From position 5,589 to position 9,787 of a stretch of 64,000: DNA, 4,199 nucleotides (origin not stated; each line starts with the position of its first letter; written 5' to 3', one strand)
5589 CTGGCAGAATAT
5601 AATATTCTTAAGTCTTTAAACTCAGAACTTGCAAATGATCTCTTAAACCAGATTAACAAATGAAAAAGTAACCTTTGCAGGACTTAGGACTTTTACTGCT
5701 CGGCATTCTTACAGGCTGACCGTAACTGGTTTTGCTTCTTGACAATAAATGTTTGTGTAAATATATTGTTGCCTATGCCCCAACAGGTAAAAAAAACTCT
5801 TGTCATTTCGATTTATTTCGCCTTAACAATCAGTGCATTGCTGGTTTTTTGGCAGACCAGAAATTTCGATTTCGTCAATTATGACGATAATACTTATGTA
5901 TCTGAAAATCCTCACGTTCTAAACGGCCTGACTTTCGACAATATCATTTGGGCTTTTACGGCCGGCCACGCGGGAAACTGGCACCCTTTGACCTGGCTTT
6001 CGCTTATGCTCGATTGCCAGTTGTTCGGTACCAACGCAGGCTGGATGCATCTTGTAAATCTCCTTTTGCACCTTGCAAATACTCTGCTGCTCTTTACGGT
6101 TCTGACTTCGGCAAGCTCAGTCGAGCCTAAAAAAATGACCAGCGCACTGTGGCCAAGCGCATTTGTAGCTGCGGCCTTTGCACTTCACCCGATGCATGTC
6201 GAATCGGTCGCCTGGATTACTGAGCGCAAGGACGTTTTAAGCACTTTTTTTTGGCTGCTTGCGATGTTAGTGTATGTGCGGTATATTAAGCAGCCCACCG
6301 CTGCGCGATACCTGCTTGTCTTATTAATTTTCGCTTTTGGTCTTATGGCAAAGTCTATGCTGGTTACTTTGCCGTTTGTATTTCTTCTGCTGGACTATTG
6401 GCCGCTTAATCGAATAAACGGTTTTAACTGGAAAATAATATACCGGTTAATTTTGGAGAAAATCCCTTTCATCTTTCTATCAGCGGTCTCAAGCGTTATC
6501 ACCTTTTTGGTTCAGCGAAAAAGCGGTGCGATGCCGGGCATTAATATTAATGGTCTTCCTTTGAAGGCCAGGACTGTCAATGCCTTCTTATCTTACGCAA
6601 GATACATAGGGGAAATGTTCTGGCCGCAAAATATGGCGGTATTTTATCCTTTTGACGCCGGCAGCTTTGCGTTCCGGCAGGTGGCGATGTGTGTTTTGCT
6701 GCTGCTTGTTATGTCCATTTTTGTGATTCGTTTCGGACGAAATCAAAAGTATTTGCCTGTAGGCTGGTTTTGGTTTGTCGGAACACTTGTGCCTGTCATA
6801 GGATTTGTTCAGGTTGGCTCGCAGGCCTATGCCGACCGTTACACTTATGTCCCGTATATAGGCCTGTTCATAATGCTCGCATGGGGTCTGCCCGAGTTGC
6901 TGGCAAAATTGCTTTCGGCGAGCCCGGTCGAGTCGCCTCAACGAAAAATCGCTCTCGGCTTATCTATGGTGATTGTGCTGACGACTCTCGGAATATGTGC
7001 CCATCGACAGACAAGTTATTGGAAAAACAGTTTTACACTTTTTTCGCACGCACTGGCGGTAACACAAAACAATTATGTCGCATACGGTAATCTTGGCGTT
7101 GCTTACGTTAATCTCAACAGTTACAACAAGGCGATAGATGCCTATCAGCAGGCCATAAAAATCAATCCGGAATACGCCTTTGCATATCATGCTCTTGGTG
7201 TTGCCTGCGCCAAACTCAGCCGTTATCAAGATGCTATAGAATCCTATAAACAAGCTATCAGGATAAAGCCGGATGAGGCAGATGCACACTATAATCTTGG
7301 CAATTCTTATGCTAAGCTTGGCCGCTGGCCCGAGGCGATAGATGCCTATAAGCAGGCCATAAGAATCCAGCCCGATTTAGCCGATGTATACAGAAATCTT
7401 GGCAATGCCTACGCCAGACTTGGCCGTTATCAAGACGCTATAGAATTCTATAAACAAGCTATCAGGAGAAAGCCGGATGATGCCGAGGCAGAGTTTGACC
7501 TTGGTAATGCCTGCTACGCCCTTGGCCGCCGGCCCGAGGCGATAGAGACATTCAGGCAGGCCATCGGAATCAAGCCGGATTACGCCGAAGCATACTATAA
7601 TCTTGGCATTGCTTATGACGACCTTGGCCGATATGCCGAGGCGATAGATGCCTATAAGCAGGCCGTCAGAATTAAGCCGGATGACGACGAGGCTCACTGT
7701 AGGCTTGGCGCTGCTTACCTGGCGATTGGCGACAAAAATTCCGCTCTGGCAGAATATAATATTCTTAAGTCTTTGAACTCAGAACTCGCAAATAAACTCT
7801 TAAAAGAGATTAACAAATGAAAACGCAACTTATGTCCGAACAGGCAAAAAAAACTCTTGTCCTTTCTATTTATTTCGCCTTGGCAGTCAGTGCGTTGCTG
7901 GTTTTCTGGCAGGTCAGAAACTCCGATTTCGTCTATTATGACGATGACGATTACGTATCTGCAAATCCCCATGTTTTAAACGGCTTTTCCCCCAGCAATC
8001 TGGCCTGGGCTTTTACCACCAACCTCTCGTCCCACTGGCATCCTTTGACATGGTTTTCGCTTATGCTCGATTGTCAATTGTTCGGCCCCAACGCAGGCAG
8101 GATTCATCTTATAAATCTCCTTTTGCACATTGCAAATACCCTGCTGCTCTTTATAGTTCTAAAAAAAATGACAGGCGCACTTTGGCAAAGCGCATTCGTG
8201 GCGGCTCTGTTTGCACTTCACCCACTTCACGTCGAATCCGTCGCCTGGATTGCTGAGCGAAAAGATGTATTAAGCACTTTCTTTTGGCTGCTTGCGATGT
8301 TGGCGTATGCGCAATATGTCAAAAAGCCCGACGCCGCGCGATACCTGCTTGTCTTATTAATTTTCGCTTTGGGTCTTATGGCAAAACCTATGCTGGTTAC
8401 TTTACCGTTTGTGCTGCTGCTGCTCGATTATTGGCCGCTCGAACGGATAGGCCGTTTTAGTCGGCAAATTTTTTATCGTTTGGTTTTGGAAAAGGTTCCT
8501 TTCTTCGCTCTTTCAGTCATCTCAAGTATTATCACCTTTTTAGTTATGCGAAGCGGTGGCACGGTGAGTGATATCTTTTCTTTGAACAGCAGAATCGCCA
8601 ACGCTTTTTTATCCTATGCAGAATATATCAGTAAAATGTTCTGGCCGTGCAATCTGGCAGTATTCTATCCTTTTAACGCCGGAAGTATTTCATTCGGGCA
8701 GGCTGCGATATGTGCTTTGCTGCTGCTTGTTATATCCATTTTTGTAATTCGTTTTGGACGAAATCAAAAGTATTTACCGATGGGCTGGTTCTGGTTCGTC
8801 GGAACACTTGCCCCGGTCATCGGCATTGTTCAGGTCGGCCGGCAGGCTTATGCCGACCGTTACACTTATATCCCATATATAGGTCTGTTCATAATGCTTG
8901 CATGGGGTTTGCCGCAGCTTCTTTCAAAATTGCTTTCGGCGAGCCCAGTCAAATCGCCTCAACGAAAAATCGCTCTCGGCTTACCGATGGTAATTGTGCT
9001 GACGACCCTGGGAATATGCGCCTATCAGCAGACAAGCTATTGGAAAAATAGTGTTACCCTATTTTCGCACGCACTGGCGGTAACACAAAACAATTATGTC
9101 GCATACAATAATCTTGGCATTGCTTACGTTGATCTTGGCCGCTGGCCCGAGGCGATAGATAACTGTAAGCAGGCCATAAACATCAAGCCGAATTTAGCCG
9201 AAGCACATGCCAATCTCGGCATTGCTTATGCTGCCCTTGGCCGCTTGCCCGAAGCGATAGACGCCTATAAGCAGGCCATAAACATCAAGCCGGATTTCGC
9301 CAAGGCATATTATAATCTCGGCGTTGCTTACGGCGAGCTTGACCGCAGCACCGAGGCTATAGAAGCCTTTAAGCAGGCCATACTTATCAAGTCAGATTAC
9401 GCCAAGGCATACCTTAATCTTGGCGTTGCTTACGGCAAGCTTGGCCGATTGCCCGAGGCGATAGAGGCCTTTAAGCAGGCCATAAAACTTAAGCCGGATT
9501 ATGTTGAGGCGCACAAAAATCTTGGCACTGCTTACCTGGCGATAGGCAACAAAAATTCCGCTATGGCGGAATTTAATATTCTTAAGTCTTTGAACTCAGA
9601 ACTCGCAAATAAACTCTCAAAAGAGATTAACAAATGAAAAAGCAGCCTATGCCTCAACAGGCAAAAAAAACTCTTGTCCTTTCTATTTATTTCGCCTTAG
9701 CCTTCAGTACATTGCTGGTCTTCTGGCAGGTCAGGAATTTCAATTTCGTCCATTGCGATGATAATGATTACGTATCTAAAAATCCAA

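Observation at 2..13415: Tandem array of TMTC-like (GT-C fold + TPR) membrane glycosyltransferase paralogs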

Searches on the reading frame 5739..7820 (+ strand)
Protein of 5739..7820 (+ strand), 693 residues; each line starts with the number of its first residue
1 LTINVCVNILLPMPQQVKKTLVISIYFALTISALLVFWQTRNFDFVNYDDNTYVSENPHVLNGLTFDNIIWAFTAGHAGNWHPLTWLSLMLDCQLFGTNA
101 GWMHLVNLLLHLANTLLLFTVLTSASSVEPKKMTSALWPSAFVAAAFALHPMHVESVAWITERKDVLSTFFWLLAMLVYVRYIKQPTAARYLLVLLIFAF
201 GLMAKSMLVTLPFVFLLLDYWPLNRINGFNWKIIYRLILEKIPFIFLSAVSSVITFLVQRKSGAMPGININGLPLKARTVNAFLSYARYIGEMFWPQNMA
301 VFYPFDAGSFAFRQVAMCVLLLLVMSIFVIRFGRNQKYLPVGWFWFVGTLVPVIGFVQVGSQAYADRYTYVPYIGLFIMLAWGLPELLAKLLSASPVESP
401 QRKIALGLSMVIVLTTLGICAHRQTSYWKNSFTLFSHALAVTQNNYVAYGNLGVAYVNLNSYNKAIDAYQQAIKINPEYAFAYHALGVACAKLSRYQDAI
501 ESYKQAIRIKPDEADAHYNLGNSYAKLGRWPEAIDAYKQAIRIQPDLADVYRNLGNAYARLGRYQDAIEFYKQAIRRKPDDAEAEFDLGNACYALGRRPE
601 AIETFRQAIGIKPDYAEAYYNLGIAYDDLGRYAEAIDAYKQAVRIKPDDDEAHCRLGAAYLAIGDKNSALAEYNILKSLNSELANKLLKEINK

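Call 5: search_protein_families(library=pfam, proteins=[window:5739-7820:+], max_evalue=0.01)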
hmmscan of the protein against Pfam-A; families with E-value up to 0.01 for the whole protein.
window:5739-7820:+ (693 aa): 36 families (the best 25 are shown)
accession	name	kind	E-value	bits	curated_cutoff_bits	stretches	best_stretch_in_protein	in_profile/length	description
PF13414.12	TPR_11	-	2.8e-64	213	26.8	6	521-562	1-42/42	TPR repeat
PF00515.34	TPR_1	-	1.3e-62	205.7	27.8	6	514-546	1-33/34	Tetratricopeptide repeat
PF07719.23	TPR_2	-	8.3e-55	178.8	27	6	514-546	1-33/34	Tetratricopeptide repeat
PF13432.12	TPR_16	-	2.4e-45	153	32.7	5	586-649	1-64/65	Tetratricopeptide repeat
PF13181.12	TPR_8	-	3e-45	149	25.7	6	616-649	1-34/34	Tetratricopeptide repeat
PF13431.12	TPR_17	-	6e-40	132.6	24.4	6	536-569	1-34/34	Tetratricopeptide repeat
PF13424.12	TPR_12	-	1.3e-39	134.6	30.1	5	513-578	2-75/77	Tetratricopeptide repeat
PF13176.12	TPR_7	-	4.8e-36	120.2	27.9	4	552-583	3-36/36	Tetratricopeptide repeat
PF14559.12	TPR_19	-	3.2e-32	111.1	25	4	561-622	4-64/68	Tetratricopeptide repeat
PF13428.12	TPR_14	-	1.7e-28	96.6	23.5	4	549-589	2-42/44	Tetratricopeptide repeat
PF13174.12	TPR_6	-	4.2e-22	77.6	26.3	2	515-546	1-32/33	Tetratricopeptide repeat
PF13374.12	TPR_10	-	1.3e-21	76.3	27.5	2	548-577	2-31/42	Tetratricopeptide repeat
PF13371.12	TPR_9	-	3.2e-20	72.4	35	3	520-585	1-66/73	Tetratricopeptide repeat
PF23914.1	TPR_CcmH_CycH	-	6.4e-16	59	42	2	511-608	47-147/158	Cytochrome c-type biogenesis protein H TPR domain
PF03704.23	BTAD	-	2.2e-15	57.7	22.1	3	628-683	74-130/146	Bacterial transcriptional activator domain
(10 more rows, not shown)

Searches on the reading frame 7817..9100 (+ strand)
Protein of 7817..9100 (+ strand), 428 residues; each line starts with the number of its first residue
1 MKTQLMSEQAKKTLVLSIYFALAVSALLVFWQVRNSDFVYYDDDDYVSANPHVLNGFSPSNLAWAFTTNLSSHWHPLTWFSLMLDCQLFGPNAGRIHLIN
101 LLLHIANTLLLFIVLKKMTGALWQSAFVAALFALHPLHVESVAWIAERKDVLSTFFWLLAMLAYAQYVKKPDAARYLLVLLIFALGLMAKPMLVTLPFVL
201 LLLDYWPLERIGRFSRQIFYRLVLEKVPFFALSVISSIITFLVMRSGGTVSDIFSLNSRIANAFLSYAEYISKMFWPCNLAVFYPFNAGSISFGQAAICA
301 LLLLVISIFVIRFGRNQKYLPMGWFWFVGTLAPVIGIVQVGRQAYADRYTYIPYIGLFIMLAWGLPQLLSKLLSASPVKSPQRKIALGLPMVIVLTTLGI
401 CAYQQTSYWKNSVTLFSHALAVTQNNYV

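Call 6: search_protein_families(library=pfam, proteins=[window:7817-9100:+], max_evalue=1)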
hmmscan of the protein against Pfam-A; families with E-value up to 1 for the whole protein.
window:7817-9100:+ (428 aa): 1 family
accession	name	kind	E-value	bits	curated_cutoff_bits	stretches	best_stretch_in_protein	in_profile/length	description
PF13231.12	PMT_2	-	3.9e-07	30.8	26.1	1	82-206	10-129/160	Dolichyl-phosphate-mannose-protein mannosyltransferase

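Call 7: search_protein_families(library=ncbifam, proteins=[window:7817-9100:+], max_evalue=1)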
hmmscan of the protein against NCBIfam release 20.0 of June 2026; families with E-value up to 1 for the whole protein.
window:7817-9100:+ (428 aa): 0 families

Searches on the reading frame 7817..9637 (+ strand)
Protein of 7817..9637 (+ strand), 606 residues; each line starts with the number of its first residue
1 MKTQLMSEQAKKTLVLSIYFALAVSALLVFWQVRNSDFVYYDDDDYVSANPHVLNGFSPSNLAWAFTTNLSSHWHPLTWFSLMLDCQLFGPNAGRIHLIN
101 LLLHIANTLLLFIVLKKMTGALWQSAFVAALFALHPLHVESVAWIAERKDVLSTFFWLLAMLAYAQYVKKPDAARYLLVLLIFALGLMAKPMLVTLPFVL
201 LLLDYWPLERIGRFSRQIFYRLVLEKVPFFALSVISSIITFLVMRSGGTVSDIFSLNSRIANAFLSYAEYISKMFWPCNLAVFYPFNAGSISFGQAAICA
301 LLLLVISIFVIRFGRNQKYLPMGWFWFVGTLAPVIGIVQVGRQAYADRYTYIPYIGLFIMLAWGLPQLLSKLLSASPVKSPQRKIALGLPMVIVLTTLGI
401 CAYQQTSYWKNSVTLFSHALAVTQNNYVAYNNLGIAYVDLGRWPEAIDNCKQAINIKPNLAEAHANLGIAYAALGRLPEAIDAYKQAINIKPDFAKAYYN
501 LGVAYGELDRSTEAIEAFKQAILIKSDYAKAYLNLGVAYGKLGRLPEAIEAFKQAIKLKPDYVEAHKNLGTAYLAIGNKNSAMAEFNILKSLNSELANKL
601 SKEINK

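Call 5: search_protein_families(library=pfam, proteins=[window:7817-9637:+], max_evalue=0.01)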
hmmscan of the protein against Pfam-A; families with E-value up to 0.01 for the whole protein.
window:7817-9637:+ (606 aa): 27 families (the best 25 are shown)
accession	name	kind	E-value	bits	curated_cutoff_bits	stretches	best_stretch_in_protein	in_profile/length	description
PF13414.12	TPR_11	-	1.3e-44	150.1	26.8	4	470-508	3-41/42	TPR repeat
PF00515.34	TPR_1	-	2.8e-41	138.1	27.8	4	529-562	1-34/34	Tetratricopeptide repeat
PF07719.23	TPR_2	-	1.8e-34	115.4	27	4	529-562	1-34/34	Tetratricopeptide repeat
PF13424.12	TPR_12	-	1.4e-30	105.7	30.1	4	429-491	5-75/77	Tetratricopeptide repeat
PF13181.12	TPR_8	-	1.8e-28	96.7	25.7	3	529-562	1-34/34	Tetratricopeptide repeat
PF13431.12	TPR_17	-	1.1e-27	94.3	24.4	5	483-516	1-34/34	Tetratricopeptide repeat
PF13432.12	TPR_16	-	7e-22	78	32.7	3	533-587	1-55/65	Tetratricopeptide repeat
PF13374.12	TPR_10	-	1e-19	70.3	27.5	2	429-456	4-31/42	Tetratricopeptide repeat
PF14559.12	TPR_19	-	2.2e-18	66.8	25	4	439-500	3-63/68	Tetratricopeptide repeat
PF13176.12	TPR_7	-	6.1e-18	63.8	27.9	1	463-493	1-31/36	Tetratricopeptide repeat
PF13174.12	TPR_6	-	2e-13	50.4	26.3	1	531-560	2-31/33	Tetratricopeptide repeat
PF13428.12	TPR_14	-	4.8e-12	45.7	23.5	2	530-571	2-43/44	Tetratricopeptide repeat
PF13371.12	TPR_9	-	3.3e-11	43.5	35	2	435-494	3-62/73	Tetratricopeptide repeat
PF07721.20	TPR_4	-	7.8e-09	35.8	27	0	461-480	1-20/26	Tetratricopeptide repeat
PF03704.23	BTAD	-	1.6e-08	35.4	22.1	1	422-487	57-122/146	Bacterial transcriptional activator domain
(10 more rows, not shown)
